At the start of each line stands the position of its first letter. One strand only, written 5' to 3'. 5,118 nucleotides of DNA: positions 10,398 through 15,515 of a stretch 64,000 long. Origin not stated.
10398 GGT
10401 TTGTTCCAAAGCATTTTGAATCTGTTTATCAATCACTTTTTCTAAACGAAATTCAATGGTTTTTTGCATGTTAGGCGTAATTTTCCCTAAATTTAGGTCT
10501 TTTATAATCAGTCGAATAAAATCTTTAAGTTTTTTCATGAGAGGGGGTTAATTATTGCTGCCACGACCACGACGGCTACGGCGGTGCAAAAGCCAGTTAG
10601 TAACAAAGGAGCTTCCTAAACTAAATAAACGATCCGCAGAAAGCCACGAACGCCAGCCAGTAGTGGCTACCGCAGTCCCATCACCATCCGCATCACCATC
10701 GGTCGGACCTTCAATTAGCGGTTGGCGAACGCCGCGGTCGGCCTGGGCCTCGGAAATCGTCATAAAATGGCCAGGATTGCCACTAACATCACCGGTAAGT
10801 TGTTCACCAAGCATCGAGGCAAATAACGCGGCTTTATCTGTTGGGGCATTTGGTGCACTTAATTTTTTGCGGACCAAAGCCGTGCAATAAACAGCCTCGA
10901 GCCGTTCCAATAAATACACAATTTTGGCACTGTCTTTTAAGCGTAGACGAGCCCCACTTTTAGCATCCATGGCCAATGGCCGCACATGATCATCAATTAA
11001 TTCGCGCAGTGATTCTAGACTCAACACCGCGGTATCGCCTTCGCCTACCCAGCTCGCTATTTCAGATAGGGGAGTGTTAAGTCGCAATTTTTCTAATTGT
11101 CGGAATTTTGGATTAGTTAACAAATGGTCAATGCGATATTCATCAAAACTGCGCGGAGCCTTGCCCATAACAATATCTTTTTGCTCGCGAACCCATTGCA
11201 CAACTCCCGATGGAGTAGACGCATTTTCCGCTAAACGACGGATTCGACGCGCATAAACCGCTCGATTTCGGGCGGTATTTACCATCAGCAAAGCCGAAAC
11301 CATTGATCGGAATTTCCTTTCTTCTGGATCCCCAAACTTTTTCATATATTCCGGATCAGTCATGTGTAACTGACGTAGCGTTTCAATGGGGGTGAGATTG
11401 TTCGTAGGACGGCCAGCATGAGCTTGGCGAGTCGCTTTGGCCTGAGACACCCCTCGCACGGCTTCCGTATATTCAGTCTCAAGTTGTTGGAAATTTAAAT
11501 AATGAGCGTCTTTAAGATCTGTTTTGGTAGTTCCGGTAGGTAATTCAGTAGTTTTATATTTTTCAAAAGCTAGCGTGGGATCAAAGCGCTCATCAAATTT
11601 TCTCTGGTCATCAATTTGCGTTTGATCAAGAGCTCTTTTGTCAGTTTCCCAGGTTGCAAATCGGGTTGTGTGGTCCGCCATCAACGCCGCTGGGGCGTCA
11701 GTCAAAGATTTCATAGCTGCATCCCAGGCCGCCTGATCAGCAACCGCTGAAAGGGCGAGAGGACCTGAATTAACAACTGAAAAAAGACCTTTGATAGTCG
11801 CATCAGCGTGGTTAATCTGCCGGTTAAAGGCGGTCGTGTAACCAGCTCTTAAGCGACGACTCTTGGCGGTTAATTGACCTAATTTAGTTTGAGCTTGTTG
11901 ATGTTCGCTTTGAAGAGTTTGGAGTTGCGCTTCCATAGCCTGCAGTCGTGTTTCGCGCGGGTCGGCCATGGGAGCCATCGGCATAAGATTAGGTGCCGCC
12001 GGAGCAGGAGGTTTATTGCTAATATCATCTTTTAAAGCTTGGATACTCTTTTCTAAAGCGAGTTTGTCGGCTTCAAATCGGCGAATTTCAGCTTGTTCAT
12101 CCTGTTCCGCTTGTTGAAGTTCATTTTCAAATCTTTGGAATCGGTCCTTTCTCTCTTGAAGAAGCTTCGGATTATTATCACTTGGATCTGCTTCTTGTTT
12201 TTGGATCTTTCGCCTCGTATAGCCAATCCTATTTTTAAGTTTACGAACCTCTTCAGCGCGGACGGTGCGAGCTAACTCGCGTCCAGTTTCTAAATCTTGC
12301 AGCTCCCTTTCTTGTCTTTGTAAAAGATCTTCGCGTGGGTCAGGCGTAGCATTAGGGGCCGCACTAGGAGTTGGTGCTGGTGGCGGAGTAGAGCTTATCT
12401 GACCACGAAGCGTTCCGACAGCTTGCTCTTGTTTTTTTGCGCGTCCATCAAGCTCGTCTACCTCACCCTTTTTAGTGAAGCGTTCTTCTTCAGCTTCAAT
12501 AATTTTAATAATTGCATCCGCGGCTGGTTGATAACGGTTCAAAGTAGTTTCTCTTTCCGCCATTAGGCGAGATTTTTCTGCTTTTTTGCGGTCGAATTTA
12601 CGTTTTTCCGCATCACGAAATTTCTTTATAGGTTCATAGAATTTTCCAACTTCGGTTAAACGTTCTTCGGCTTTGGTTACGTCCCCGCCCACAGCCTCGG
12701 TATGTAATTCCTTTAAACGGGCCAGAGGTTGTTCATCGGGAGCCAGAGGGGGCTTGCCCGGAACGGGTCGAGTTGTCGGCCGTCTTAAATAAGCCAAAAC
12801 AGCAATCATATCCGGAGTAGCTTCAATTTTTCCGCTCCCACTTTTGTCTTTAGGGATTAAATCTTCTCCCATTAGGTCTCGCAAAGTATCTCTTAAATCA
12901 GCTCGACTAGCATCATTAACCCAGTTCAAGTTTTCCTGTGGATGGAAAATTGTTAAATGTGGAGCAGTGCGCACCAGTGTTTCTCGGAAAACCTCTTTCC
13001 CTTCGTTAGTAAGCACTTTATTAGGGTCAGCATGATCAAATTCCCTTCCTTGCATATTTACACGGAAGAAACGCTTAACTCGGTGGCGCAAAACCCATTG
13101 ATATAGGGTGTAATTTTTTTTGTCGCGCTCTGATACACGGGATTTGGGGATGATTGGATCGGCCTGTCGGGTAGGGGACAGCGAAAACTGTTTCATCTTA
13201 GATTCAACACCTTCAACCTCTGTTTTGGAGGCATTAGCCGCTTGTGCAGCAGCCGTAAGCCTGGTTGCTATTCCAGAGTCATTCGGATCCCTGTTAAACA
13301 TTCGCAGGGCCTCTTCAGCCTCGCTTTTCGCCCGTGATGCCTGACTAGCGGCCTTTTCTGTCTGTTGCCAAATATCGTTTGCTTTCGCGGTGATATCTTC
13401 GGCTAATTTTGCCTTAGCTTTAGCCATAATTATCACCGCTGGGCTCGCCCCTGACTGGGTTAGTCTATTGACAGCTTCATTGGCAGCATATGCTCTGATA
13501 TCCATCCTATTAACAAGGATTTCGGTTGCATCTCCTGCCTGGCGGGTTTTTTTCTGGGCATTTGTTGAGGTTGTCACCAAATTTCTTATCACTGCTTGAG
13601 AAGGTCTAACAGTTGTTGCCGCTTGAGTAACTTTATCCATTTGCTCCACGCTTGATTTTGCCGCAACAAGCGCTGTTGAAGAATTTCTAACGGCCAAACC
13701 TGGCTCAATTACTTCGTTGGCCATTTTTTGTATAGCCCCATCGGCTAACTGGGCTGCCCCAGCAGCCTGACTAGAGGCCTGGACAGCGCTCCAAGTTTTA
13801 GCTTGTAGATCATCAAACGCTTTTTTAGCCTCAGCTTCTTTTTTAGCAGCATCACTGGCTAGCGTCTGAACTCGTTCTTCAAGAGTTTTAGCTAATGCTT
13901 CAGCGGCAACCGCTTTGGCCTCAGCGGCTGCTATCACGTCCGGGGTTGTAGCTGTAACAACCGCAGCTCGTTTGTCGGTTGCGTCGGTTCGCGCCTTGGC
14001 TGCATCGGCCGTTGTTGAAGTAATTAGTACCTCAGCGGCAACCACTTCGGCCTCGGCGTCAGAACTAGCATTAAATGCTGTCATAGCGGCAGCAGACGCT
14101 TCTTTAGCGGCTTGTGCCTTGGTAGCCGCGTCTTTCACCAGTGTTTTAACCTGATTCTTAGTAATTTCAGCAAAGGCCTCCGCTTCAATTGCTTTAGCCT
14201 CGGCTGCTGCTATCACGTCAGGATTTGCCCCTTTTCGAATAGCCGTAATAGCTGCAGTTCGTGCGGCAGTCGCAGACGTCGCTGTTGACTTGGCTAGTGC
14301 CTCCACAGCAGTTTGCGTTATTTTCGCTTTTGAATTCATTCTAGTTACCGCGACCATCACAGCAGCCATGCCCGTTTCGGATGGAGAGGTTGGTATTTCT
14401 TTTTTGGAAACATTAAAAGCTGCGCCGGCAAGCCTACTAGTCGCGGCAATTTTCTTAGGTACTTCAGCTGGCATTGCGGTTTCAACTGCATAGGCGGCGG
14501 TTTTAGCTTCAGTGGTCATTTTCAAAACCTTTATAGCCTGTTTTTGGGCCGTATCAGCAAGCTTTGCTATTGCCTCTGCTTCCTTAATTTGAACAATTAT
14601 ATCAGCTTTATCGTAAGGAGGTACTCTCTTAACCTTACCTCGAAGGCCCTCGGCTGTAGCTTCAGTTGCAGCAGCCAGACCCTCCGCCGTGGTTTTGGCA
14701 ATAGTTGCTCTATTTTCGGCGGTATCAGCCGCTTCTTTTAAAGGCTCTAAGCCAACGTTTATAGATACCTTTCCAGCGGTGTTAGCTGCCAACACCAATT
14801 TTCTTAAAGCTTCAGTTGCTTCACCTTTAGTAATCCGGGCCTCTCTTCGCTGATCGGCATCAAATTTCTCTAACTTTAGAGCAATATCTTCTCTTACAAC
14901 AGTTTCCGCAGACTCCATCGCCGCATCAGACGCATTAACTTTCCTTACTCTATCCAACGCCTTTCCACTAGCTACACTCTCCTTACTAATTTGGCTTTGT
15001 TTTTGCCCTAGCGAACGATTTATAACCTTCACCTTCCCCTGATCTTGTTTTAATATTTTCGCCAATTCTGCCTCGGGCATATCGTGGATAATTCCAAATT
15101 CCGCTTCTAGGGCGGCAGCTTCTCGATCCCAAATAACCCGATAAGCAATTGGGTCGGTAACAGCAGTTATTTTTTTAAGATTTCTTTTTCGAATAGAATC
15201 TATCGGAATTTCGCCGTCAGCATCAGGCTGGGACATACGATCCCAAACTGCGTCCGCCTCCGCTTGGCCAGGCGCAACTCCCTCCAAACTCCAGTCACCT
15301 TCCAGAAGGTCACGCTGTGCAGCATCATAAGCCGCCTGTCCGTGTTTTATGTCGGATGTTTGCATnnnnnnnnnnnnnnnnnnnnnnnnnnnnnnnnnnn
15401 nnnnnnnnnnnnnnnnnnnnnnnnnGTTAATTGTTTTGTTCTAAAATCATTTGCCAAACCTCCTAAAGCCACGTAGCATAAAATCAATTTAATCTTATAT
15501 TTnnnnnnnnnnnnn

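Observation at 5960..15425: Promoter-led operon of three orphan genes encoding two giant proteins (1605 aa and 1383 aa) and a 115-aa acidic protein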

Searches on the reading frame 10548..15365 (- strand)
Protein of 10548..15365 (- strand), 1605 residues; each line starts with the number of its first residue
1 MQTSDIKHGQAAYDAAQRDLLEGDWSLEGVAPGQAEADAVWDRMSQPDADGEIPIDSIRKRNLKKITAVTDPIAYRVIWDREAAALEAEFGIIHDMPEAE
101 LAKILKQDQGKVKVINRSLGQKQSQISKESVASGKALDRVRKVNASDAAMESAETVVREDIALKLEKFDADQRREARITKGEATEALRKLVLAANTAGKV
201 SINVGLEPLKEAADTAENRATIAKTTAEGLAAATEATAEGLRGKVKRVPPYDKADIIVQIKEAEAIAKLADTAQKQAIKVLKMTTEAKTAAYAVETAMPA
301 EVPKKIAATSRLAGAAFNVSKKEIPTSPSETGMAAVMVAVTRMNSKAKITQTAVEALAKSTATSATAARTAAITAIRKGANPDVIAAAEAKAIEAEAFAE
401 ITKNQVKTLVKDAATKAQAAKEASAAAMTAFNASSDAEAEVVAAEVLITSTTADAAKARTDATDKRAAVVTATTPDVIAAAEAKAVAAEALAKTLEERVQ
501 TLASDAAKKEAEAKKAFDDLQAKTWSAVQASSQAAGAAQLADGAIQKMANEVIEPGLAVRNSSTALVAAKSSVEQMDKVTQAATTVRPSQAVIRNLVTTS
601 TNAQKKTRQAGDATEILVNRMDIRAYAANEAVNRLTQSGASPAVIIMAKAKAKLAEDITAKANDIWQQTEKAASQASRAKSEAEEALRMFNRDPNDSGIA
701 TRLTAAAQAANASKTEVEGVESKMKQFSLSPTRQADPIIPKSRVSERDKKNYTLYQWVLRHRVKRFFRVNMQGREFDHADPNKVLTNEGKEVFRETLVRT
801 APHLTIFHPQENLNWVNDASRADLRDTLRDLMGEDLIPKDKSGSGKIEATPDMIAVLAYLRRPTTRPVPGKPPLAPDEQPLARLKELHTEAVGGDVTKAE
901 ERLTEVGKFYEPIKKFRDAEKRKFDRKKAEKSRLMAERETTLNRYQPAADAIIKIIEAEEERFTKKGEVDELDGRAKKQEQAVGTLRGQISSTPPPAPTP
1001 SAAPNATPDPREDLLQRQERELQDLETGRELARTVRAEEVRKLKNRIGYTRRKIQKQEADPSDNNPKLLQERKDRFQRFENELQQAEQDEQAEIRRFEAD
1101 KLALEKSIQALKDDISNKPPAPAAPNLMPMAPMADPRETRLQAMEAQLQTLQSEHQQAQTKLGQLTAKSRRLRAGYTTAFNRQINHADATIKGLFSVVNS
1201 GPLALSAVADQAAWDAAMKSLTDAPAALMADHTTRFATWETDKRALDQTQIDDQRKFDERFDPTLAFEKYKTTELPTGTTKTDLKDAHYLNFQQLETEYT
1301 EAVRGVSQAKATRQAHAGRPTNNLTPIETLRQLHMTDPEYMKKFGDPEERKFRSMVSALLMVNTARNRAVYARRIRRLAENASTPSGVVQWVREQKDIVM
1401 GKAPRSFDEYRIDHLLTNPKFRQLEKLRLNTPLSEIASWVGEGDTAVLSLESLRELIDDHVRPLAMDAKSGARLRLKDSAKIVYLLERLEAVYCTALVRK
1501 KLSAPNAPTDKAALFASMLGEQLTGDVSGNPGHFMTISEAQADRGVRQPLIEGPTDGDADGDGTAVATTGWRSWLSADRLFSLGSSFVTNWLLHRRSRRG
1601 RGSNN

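Call 6: search_protein_families(library=pfam, proteins=[window:10548-15365:-], max_evalue=1)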
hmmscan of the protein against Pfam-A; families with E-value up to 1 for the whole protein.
window:10548-15365:- (1605 aa): 2 families
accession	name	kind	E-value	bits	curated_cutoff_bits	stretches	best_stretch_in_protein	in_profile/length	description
PF08741.15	YwhD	-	0.021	14.9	25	1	567-672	49-157/162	YwhD family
PF22216.1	Sas-6_C_CC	-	0.047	14.4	27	1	1132-1173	10-51/57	Spindle assembly abnormal protein 6 homolog, C-terminal coiled coil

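Call 7: search_protein_families(library=ncbifam, proteins=[window:10548-15365:-], max_evalue=1)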
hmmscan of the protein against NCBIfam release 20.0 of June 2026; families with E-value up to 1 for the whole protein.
window:10548-15365:- (1605 aa): 0 families

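Call 13: find_homologous_proteins(query=window:10548-15365:-)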
Query window:10548-15365:- (1605 aa): 1 proteins with E <= 0.001 among 8000 candidates.
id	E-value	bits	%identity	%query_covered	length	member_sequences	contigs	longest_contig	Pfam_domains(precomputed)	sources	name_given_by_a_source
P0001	0.0e+0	3421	100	100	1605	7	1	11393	-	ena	-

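Call 15: find_encoding_contigs(protein=P0001, flank=10000)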
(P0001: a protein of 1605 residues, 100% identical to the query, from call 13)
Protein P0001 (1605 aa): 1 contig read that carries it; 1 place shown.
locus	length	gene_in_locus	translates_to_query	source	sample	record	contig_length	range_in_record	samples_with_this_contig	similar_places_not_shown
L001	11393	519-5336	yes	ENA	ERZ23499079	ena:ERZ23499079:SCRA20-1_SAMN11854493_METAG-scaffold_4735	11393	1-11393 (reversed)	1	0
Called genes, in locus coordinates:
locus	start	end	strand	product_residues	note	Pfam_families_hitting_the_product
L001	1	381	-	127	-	?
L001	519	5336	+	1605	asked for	-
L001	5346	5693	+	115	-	-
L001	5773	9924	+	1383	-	-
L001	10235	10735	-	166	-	-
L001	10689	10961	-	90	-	-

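Call 26: search_solved_structures(query=window:10548-15365:-, max_evalue=1)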
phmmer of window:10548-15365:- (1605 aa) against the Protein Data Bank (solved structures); distinct sequences matched with E-value up to 1: 0.

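Call 95: search_protein_families(library=phrogs, proteins=[window:10548-15365:-], max_evalue=0.01)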
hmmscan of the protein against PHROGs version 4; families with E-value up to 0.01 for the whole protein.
window:10548-15365:- (1605 aa): 1 family
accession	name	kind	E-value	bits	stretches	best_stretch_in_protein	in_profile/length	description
phrog_4780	-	unknown function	0.00016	22.4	1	1054-1186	88-212/275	-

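Call 96: search_protein_families(library=padloc, proteins=[window:10548-15365:-], max_evalue=0.01)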
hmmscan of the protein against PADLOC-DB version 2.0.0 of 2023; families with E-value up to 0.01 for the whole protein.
window:10548-15365:- (1605 aa): 0 families

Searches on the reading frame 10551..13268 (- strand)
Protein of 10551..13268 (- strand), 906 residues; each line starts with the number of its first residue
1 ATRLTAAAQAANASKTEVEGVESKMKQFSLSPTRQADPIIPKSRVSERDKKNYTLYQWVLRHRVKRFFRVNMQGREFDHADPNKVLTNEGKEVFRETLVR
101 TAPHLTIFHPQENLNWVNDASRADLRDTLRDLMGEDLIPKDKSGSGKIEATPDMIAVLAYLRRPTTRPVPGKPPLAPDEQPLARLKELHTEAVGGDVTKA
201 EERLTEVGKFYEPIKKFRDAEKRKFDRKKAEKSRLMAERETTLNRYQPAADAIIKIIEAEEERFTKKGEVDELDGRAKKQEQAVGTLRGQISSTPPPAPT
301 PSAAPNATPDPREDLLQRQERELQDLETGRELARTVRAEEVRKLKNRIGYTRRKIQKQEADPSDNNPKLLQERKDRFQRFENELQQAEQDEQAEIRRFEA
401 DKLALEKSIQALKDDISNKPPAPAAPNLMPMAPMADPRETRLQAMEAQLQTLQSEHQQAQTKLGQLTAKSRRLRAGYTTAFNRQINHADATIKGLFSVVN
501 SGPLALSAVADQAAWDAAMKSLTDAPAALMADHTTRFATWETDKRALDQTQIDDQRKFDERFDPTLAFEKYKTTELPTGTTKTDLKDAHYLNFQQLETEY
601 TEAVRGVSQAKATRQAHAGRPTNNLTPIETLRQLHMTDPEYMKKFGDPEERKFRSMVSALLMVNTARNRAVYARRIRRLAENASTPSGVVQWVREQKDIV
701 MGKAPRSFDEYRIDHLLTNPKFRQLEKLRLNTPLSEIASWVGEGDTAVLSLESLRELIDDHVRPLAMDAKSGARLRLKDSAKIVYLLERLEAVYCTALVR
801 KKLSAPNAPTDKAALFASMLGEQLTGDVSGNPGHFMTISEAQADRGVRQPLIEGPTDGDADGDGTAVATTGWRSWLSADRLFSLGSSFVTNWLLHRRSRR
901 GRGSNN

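Call 94: predict_structure(alignment_id=A11)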
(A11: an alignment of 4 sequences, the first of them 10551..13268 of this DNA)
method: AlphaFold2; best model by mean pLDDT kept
length: 906 residues; sequences in the alignment: 4
mean_pLDDT: 49.2   pTM: 0.28
mean pLDDT of the five models: 49.2, 48.6, 48.2, 47.2, 46.7
residues with pLDDT >= 90: 0; 70-90: 157; 50-70: 225; < 50: 524
segments of 3 or more residues with pLDDT < 50: 1-109, 164-173, 189-218, 245-254, 260-310, 419-441, 473-530, 554-646, 670-703, 769-776, 823-906
pLDDT, mean of each block of 10 residues (from residue 1): 31 32 29 30 36 39 40 33 36 39 38 66 67 57 66 57 45 52 53 36 32 40 58 59 46 46 37 41 38 32 37 68 71 68 79 77 68 86 84 79 80 66 33 39 59 59 55 48 46 38 33 43 43 55 58 45 33 30 30 38 38 32 35 35 47 57 53 41 35 38 57 74 78 75 70 79 63 47 72 75 65 56 41 30 32 31 31 29 30 33 30
secondary structure, 60 per line:
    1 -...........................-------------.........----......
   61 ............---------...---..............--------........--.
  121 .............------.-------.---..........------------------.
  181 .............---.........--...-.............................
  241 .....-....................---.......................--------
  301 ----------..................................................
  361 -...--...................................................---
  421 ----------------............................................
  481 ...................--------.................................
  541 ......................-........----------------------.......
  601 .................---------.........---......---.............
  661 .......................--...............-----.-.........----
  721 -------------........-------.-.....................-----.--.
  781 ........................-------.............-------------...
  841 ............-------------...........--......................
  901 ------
elements in order (helices of 4 or more, strands of 3 or more residues): H2-28 H42-50 H55-72 H88-101 H110-117 H120-133 H152-161 H180-193 H197-205 H212-245 H247-266 H270-292 H311-360 H367-417 H437-499 H508-562 H564-571 H594-617 H627-635 H639-644 H648-683 H686-700 H708-716 H734-740 H751-771 H780-804 H812-824 H838-852 H866-876 H879-900

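Call 101: search_solved_structures(query=A10, max_evalue=1)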
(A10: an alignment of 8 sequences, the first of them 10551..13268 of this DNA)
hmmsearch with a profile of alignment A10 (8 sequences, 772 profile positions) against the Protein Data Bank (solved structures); distinct sequences matched with E-value up to 1: 1.
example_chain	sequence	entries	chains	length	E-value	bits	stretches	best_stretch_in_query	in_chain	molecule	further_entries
8d8k_B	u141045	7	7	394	0.4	12.4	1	364-462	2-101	37S ribosomal protein MRP4, mitochondrial | Small ribosomal subunit protein uS2m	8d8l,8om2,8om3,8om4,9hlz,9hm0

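Call 123: fold_search(model_id=the predicted structure, library=pdb)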
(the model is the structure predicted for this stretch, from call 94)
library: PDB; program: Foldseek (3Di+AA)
matches with E <= 10: 138; with E <= 0.001: 0
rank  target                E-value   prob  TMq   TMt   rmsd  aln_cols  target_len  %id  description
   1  6zvr_A                1.0e+00  0.44  0.09  0.31  36.2       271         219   14  C11 symmetry: Bacterial Vipp1 and PspA are members of the ancient ESCRT-III membrane-remodeling superfamily. (released 2021-08-04)
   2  6zbc_D                1.1e+00  0.89  0.11  0.43  14.3       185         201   14  Merozoite surface protein 1 (MSP-1) from Plasmodium falciparum, main conformation (released 2021-05-19)
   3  9eom                  1.1e+00  0.28  0.09  0.26  34.9       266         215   16  250A Vipp1 dL10Ala helical tubes in the presence of EPL (released 2024-10-16)
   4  9fqr_H9               1.2e+00  0.10  0.10  0.06  57.0       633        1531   13  96-nm repeat of axonemal doublet microtubules from bovine sperm (released 2025-03-26)
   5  6zbf_D                1.2e+00  0.84  0.11  0.42  14.3       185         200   14  Merozoite surface protein 1 (MSP-1) from Plasmodium falciparum, alternative conformation 3 (released 2021-05-19)
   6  8qfv                  1.2e+00  0.20  0.08  0.22  30.7       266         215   16  305A Vipp1 helical tubes in the presence of EPL (released 2024-09-11)
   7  9s98_B                1.4e+00  0.12  0.07  0.27  18.9       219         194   15  CdvB2 filament - high twist, class A (released 2026-01-28)
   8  9fqr_FA               1.7e+00  0.03  0.04  0.11  41.6       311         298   14  96-nm repeat of axonemal doublet microtubules from bovine sperm (released 2025-03-26)
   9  5fwl_E                1.8e+00  0.12  0.05  0.11  28.4       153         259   14  Atomic cryoEM structure of Hsp90-Cdc37-Cdk4 complex (released 2016-07-06)
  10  8snb_8S               1.9e+00  0.02  0.04  0.09  42.4       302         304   12  atomic model of sea urchin sperm doublet microtubule (48-nm periodicity) (released 2023-06-28)
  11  6zvs_A                2.0e+00  0.63  0.10  0.48  19.5       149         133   14  C12 symmetry: Bacterial Vipp1 and PspA are members of the ancient ESCRT-III membrane-remodeling superfamily. (released 2021-08-04)
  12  9jxf_B                2.0e+00  0.06  0.08  0.11  26.6       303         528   13  Cryo-EM structure of apo human XPR1, class 2, with asymmetrically dimerized SPX domains (released 2025-08-27)
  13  6zvr_DB               2.4e+00  0.51  0.10  0.42  21.2       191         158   14  C11 symmetry: Bacterial Vipp1 and PspA are members of the ancient ESCRT-III membrane-remodeling superfamily. (released 2021-08-04)
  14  9cpb_5L               2.5e+00  0.72  0.10  0.55   4.6       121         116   16  Atomic model of bovine Fallopian tube cilia doublet microtubule (48-nm periodicity) (released 2024-10-30)
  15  6zvr_CB               2.5e+00  0.25  0.09  0.31  33.2       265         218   14  C11 symmetry: Bacterial Vipp1 and PspA are members of the ancient ESCRT-III membrane-remodeling superfamily. (released 2021-08-04)
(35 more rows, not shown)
